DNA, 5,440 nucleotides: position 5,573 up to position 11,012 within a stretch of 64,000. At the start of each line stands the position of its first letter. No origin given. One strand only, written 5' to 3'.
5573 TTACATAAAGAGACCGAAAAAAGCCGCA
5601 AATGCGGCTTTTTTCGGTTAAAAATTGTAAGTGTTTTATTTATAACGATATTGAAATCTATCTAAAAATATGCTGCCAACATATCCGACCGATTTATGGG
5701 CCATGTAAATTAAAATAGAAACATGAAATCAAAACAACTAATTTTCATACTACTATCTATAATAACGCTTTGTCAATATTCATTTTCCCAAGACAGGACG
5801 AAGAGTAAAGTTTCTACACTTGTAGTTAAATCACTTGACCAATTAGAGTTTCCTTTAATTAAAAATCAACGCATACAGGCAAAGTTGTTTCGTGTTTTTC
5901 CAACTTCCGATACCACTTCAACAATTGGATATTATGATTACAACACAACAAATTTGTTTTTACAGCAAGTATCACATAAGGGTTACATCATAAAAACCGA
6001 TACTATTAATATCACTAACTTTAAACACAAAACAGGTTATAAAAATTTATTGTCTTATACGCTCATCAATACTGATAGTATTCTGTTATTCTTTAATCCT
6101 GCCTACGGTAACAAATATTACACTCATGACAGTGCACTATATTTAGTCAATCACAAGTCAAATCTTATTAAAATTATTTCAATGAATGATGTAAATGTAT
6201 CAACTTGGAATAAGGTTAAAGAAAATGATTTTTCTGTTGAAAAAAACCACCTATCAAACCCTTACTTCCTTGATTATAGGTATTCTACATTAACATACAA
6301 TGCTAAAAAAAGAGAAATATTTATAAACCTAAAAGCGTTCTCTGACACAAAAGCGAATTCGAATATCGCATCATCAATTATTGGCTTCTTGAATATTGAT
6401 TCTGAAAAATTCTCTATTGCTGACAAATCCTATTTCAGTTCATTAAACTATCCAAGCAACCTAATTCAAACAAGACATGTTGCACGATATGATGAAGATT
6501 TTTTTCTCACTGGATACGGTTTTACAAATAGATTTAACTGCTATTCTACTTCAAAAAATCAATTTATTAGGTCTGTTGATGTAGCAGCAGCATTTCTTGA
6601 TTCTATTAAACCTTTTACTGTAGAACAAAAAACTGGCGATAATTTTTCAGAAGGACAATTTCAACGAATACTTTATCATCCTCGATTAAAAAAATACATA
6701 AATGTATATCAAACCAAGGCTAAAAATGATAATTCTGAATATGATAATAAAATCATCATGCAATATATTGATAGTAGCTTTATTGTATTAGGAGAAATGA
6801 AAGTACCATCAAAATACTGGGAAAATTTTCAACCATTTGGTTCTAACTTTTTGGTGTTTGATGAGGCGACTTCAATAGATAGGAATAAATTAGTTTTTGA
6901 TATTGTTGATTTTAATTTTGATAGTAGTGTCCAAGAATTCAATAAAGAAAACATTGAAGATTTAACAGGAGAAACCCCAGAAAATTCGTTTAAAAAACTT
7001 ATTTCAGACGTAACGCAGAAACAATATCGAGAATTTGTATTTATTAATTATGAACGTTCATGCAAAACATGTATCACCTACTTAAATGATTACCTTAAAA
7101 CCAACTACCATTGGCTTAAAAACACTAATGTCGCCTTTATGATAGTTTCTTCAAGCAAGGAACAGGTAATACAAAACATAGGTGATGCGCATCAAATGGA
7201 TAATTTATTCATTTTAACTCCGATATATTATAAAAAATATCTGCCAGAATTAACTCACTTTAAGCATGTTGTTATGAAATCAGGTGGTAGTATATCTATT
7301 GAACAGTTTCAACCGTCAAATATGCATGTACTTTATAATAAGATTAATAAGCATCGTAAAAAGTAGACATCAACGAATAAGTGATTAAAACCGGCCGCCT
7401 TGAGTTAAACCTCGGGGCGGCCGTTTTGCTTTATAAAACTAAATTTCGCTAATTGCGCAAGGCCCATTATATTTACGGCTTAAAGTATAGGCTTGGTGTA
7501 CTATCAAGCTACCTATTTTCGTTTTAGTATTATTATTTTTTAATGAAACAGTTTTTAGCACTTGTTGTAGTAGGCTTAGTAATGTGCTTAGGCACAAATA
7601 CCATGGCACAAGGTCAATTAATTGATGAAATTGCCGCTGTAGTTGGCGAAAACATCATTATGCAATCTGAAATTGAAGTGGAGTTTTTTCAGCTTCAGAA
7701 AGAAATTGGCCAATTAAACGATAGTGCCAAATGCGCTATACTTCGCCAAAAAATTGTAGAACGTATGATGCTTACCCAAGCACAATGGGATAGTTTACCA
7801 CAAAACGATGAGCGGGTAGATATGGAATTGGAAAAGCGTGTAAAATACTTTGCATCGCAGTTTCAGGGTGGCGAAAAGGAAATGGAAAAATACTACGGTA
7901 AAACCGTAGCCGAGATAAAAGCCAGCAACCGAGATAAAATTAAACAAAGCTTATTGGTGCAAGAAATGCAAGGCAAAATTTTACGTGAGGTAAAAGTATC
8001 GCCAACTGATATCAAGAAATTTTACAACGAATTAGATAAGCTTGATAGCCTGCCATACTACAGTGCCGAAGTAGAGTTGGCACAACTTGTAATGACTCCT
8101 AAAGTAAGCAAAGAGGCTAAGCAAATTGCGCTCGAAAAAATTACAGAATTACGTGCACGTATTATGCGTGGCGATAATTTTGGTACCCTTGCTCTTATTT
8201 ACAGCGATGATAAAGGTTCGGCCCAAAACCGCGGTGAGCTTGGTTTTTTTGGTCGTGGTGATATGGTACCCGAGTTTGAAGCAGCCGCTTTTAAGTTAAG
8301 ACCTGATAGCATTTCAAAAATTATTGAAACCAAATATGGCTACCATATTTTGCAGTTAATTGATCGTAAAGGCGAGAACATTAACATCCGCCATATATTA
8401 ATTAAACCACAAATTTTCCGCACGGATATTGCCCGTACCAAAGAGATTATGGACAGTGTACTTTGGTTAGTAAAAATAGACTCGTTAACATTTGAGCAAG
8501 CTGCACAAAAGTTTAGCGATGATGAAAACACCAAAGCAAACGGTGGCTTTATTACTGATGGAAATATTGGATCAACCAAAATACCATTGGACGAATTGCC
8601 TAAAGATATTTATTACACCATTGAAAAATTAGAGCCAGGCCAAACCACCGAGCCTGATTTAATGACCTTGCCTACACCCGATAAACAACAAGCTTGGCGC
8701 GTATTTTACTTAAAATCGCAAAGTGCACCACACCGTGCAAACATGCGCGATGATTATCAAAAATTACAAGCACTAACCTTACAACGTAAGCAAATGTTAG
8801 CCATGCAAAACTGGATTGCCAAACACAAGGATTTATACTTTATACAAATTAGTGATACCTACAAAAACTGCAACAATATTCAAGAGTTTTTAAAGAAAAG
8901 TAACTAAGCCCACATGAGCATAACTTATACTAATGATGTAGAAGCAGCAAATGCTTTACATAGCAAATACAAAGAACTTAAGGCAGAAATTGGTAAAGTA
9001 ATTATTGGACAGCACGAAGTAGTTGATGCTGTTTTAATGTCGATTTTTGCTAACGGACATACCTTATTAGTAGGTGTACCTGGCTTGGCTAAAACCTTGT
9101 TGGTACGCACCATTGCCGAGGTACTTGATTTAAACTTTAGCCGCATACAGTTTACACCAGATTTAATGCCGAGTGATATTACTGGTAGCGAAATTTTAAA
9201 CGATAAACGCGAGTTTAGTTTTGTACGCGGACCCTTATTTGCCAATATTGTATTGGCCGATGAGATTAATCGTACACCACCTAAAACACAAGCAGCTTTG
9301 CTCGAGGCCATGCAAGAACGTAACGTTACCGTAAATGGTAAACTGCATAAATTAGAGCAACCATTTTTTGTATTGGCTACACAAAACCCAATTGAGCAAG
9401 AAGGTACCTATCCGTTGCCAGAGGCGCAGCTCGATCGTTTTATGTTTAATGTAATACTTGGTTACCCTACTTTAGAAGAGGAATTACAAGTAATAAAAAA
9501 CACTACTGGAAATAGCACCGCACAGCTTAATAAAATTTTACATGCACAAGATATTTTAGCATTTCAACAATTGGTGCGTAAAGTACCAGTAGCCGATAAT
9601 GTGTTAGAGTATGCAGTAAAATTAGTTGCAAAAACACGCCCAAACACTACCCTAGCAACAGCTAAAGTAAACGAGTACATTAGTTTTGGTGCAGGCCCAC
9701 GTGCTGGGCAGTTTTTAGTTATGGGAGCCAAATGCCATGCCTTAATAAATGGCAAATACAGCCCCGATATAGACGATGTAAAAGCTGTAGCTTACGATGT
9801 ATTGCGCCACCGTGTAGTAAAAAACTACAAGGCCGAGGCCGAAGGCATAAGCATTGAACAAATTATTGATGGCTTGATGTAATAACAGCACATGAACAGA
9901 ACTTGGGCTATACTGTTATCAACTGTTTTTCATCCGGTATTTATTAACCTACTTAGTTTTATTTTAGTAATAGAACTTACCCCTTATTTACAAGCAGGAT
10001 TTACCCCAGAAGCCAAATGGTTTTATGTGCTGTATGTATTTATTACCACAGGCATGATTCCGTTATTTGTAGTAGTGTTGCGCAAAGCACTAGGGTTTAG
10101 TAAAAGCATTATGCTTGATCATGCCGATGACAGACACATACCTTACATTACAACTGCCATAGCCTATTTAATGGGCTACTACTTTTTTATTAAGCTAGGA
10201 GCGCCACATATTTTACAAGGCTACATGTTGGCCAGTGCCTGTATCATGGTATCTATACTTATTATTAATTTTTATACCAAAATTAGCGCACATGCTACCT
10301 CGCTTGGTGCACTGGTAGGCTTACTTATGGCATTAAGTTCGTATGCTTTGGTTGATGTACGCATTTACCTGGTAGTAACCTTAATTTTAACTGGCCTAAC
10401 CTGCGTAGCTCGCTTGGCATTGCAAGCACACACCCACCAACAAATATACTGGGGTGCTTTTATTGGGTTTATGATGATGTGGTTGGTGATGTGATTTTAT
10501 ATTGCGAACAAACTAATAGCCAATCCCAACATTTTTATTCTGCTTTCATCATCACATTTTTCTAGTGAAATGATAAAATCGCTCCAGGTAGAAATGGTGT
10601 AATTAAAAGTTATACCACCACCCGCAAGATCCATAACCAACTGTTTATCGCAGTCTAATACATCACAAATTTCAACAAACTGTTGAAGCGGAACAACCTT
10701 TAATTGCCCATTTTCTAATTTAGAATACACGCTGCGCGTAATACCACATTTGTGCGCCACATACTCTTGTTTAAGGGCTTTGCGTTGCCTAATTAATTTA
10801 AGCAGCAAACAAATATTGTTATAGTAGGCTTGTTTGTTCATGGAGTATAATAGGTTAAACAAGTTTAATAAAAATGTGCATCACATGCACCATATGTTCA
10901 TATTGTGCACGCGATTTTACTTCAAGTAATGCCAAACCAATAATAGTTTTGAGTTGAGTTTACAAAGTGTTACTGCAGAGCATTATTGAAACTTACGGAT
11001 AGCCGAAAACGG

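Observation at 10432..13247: A 67-bp duplication of a gene 3' end brackets a precisely gene-bounded 3-gene cassette with no recombinase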

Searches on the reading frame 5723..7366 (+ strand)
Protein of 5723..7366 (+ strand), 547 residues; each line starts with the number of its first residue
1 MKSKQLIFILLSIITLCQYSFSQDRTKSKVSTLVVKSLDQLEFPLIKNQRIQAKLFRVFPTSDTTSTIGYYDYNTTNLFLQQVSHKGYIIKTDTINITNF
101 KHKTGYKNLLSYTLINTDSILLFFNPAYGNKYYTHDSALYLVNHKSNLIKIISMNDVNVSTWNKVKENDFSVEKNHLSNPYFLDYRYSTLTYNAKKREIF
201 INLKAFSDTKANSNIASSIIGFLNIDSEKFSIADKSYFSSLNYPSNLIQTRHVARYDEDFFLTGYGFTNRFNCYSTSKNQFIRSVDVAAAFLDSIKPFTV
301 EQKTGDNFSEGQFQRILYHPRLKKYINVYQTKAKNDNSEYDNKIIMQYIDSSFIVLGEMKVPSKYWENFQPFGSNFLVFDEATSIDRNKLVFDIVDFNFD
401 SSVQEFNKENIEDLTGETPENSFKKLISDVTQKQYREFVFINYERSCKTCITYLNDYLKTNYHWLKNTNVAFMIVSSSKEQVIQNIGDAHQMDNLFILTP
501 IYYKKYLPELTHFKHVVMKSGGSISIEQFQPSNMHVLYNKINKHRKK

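Call 7: search_protein_families(library=pfam, proteins=[window:5723-7366:+], max_evalue=0.1)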
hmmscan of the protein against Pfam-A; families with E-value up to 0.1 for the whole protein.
window:5723-7366:+ (547 aa): 1 family
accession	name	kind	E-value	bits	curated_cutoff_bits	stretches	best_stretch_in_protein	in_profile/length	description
PF13419.12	HAD_2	-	8.9e-05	23.1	23.8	1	384-496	9-122/178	Haloacid dehalogenase-like hydrolase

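Call 8: search_protein_families(library=ncbifam, proteins=[window:5723-7366:+], max_evalue=0.1)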
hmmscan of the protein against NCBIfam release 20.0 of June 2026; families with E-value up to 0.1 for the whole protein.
window:5723-7366:+ (547 aa): 1 family
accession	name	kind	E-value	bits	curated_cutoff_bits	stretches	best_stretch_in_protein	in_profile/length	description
TIGR01488.1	HAD-SF-IB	subfamily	0.076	13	45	0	409-496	28-116/177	HAD-IB family phosphatase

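Call 53: search_protein_families(library=padloc, proteins=[window:5723-7366:+], max_evalue=0.01)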
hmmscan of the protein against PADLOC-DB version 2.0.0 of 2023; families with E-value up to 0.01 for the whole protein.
window:5723-7366:+ (547 aa): 0 families

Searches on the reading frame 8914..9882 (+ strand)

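Call 7: search_protein_families(library=pfam, proteins=[window:8914-9882:+], max_evalue=0.1)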
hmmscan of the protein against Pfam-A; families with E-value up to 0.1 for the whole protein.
window:8914-9882:+ (322 aa): 11 families
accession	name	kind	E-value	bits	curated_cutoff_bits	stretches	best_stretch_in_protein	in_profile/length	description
PF07726.17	AAA_3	-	4.9e-64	214.5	27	1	49-178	1-131/131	ATPase family associated with various cellular activities (AAA)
PF07728.20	AAA_5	-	7.8e-16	58.8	22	1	49-176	1-139/139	AAA domain (dynein-related subfamily)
PF17863.7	AAA_lid_2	-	2e-13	50.3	22.7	1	252-319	5-72/74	AAA lid domain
PF20030.5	bpMoxR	-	5.8e-10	39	27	1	20-184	4-168/205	MoxR domain in the MoxR-vWA-beta-propeller ternary systems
PF00004.35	AAA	-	1e-05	26.4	21.2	1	51-159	2-110/131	ATPase family associated with various cellular activities (AAA)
PF00493.29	MCM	-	2.1e-05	24.2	23.3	1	29-161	39-175/224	MCM P-loop domain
PF05496.18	RuvB_N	-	0.00015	22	27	1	46-139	32-114/159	Holliday junction DNA helicase RuvB P-loop domain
PF00158.32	Sigma54_activat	-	0.0022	18.1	20.2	1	113-159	97-144/168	Sigma-54 interaction domain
PF01078.27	Mg_chelatase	-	0.0072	16.2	20.3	1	30-71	5-46/207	Magnesium chelatase, subunit ChlI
PF01580.24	FtsK_SpoIIIE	-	0.013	15.4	24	1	13-67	9-59/221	FtsK/SpoIIIE family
PF06309.17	Torsin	-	0.095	13.3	27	0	14-46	11-43/127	Torsin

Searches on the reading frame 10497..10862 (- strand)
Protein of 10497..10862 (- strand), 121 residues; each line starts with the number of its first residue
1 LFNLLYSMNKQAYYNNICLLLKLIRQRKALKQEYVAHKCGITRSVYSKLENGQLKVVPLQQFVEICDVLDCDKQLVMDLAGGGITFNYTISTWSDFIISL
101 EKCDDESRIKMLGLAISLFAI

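Call 7: search_protein_families(library=pfam, proteins=[window:10497-10862:-], max_evalue=0.1)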
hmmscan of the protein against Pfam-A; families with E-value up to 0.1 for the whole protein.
window:10497-10862:- (121 aa): 5 families
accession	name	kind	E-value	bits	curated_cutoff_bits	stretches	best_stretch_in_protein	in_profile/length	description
PF01381.28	HTH_3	-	1.9e-09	37.8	23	1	21-72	1-51/55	Helix-turn-helix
PF13560.12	HTH_31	-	1.2e-08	35.6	27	1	20-76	5-61/64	Helix-turn-helix domain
PF13443.12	HTH_26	-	3.4e-07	30.8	22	1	20-72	2-53/63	Cro/C1-type HTH DNA-binding domain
PF12844.13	HTH_19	-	9e-05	22.7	30.2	1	21-81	4-63/64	Helix-turn-helix domain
PF13744.12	HTH_37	-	0.00018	21.7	27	1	24-77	26-79/80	Helix-turn-helix domain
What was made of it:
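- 10497..10841 (-): XRE-family HTH regulator gene (114 aa from the ATG; 121 aa from the TTG at 10862), convergent with M. An older resident of the locus, not part of the recently spread block. HTH_3 at E 1.9e-9 (call 7).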

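Call 8: search_protein_families(library=ncbifam, proteins=[window:10497-10862:-], max_evalue=0.1)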
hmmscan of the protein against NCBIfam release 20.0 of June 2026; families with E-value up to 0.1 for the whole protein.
window:10497-10862:- (121 aa): 8 families
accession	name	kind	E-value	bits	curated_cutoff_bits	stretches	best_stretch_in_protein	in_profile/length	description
TIGR03070.1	couple_hipB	subfamily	2.8e-06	27.2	71.65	1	17-70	3-55/58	type II toxin-antitoxin system Y4mF family antitoxin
NF007271.0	PRK09726.1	equivalog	1e-05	25.4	79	1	8-72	2-67/88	type II toxin-antitoxin system antitoxin HipB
NF041951.1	phage_RstR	subfamily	0.00013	22.2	80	1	21-68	7-53/108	RstR family transcriptional repressor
NF046032.1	TransRegSlrRBacil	equivalog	0.0063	16.6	250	1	19-78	4-63/149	HTH-type transcriptional regulator SlrR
NF000090.1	trans_reg_VanU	equivalog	0.0075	16.5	150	1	20-73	8-58/75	glycopeptide resistance transcriptional regulator VanU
NF007408.0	PRK09943.1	equivalog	0.015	14.8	211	1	21-64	12-57/185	HTH-type transcriptional regulator PuuR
TIGR03830.1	CxxCG_CxxCG_HTH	subfamily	0.034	13.9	61.8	1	21-75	70-122/127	type II TA system antitoxin MqsA family protein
TIGR00270.2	TIGR00270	equivalog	0.067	13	110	1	21-55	80-114/159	multiprotein bridging factor aMBF1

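Call 43: find_encoding_contigs(protein=window:10497-10841:-, flank=10000, max_places=10)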
Protein window:10497-10841:- (114 aa): 2 contigs read that carry it; 2 places shown.
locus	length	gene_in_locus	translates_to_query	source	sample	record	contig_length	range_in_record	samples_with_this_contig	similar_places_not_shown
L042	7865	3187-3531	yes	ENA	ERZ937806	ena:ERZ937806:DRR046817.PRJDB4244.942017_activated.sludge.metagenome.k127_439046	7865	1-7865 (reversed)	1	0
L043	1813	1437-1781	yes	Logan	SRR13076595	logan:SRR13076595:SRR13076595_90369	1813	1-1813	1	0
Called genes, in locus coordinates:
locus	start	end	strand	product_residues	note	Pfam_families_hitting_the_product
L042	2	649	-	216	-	?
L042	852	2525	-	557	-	-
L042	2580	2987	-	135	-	-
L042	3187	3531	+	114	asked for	PF01381:HTH_3, PF13443:HTH_26 (weak), PF13560:HTH_31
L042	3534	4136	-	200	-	-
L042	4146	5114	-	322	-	PF00493:MCM (faint), PF20030:bpMoxR, PF00004:AAA (weak), PF07726:AAA_3, PF07728:AAA_5, PF17863:AAA_lid_2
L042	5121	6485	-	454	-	PF09312:SurA_N (weak), PF13145:Rotamase_2, PF13616:Rotamase_3, PF00639:Rotamase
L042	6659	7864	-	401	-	?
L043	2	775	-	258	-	?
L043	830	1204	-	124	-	-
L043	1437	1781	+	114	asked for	PF01381:HTH_3, PF13443:HTH_26 (weak), PF13560:HTH_31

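Call 53: search_protein_families(library=padloc, proteins=[window:10497-10841:-], max_evalue=0.01)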
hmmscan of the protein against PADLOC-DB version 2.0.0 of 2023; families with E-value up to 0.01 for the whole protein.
window:10497-10841:- (114 aa): 4 families
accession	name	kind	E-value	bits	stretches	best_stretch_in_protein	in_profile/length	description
PDLC02926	HTH_VI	-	3.3e-08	31.7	1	13-65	5-56/92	-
PDLC03665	Control_protein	-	9.5e-05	20.6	1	14-49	13-49/77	control protein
PDLC04775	PDC-M69A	-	0.00029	19.3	1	7-67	5-64/113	-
PDLC03664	Control_protein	-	0.0044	15.5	1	14-64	18-67/74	control protein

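Call 54: search_protein_families(library=phrogs, proteins=[window:10497-10841:-], max_evalue=0.01)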
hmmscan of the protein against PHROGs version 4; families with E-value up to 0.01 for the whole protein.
window:10497-10841:- (114 aa): 10 families
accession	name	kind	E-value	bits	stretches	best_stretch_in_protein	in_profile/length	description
phrog_8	-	transcription regulation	2.3e-07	31.6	1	13-64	80-130/346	transcriptional regulator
phrog_2339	-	DNA, RNA and nucleotide metabolism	4.3e-07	30.9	1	13-69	29-85/98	HTH DNA binding protein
phrog_3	-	transcription regulation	4.8e-06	27.6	1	8-66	87-142/430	transcriptional repressor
phrog_32768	-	unknown function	5.2e-05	23.1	1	1-102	1-99/446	-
phrog_1373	-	transcription regulation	0.00021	22.3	1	13-67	67-120/166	transcriptional regulator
phrog_2439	-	transcription regulation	0.00028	20.9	1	13-65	11-62/367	transcriptional regulator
phrog_7126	-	DNA, RNA and nucleotide metabolism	0.00077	20.4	1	10-85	20-93/120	HTH DNA binding protein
phrog_2328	-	transcription regulation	0.0017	19.1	1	14-50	20-56/128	transcriptional repressor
phrog_7950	-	transcription regulation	0.0029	18.6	1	14-43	12-41/68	transcriptional repressor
phrog_7241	-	transcription regulation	0.0066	17.5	1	14-62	66-113/122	transcriptional regulator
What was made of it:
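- On Integrative element / CIME bounded by attL-attR: None found in the three ORFs (calls 7, 8, 53, 54).
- Checked: None of the three ORFs matches a recombinase, transposase or relaxase family in Pfam, NCBIfam, PADLOC or PHROGs (calls 7, 8, 53, 54).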
